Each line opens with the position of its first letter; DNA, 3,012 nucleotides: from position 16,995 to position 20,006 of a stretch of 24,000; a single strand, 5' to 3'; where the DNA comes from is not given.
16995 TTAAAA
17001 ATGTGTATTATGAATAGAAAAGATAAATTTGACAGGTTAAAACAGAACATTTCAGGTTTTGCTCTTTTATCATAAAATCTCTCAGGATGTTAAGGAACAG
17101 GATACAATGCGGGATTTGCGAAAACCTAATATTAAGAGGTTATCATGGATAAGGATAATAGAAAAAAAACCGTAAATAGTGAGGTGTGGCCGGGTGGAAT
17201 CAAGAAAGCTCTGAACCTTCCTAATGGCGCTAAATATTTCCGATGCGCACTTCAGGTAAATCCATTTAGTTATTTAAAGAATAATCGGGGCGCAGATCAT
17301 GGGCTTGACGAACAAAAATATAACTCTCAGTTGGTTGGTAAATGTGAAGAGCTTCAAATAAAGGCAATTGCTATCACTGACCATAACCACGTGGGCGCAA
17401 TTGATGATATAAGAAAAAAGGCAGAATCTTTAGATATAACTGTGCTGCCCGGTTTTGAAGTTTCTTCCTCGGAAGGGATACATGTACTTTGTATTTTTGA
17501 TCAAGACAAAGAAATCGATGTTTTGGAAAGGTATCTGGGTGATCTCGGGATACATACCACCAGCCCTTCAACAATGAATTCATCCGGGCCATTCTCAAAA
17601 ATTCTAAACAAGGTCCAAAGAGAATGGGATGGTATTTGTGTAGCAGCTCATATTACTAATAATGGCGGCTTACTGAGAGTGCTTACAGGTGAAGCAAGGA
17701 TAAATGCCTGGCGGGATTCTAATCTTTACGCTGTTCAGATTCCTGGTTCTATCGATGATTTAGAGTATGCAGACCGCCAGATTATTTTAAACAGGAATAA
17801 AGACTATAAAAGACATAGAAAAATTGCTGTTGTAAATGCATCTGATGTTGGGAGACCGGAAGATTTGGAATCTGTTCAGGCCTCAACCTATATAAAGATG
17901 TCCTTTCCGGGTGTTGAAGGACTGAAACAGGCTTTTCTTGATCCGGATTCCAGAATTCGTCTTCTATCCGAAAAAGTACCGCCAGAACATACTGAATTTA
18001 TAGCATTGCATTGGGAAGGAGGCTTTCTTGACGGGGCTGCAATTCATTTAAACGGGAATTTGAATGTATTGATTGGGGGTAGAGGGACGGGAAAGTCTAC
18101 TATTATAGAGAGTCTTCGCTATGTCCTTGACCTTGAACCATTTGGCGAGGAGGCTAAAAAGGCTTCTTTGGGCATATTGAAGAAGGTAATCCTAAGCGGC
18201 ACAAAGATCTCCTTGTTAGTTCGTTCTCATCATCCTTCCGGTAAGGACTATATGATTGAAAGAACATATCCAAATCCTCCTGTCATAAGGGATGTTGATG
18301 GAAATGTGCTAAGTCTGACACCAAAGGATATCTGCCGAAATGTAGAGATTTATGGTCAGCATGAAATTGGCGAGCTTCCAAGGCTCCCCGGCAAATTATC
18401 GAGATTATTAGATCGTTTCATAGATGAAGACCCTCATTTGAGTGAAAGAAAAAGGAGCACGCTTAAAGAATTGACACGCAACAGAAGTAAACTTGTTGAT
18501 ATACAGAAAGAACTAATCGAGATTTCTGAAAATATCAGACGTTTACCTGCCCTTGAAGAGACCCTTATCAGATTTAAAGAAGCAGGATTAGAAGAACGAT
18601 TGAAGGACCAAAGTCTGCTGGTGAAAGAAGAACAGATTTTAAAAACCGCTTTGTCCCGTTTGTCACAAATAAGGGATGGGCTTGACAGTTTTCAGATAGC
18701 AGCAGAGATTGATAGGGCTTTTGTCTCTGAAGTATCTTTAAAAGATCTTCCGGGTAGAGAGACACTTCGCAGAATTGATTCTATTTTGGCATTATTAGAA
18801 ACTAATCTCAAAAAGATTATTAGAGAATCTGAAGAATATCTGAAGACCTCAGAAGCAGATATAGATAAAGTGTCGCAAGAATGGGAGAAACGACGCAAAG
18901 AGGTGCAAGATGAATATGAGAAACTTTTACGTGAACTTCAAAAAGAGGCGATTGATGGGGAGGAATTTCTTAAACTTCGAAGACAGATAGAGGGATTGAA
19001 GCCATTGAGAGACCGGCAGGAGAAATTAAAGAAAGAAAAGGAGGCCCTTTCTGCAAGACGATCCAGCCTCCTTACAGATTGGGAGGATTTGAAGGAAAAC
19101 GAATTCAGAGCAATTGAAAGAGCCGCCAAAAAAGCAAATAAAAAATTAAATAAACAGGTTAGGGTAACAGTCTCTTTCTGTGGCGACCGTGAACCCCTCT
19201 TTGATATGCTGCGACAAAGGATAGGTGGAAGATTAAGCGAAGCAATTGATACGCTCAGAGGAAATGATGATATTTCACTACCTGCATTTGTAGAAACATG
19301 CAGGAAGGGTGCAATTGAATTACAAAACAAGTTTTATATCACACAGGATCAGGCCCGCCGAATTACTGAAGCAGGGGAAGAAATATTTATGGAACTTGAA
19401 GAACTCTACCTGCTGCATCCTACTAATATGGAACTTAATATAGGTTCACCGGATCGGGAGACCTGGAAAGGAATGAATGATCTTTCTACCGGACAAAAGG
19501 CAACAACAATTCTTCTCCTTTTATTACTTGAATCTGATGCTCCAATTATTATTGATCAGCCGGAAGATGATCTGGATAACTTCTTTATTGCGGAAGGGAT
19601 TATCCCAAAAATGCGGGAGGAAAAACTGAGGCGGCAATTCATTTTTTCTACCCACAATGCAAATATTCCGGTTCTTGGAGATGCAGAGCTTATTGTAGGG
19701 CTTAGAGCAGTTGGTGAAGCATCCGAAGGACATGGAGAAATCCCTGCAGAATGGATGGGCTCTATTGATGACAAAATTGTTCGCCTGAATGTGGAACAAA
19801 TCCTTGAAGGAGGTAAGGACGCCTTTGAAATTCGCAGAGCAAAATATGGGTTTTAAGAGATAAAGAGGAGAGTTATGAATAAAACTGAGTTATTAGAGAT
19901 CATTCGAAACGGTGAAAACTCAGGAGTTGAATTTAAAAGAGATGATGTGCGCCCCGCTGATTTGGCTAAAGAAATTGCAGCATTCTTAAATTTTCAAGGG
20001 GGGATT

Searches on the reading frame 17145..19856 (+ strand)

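Call 23: search_protein_families(library=pfam, max_evalue=0.001, proteins=[window:17145-19856:+])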
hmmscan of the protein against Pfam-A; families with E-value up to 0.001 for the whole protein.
window:17145-19856:+ (903 aa): 4 families
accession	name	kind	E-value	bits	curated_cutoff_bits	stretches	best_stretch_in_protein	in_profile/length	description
PF13304.12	AAA_21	-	5.8e-07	30.3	27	0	604-841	138-302/304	AAA domain, putative AbiEii toxin, Type IV TA system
PF02811.25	PHP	-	3.8e-06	27.8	26.4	1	62-110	19-67/164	PHP domain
PF13175.12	AAA_15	-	0.00017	21.7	32.1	0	298-672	17-286/374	AAA ATPase domain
PF02463.25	SMC_N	-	0.00024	21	40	0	300-329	20-49/220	RecF/RecN/SMC N terminal domain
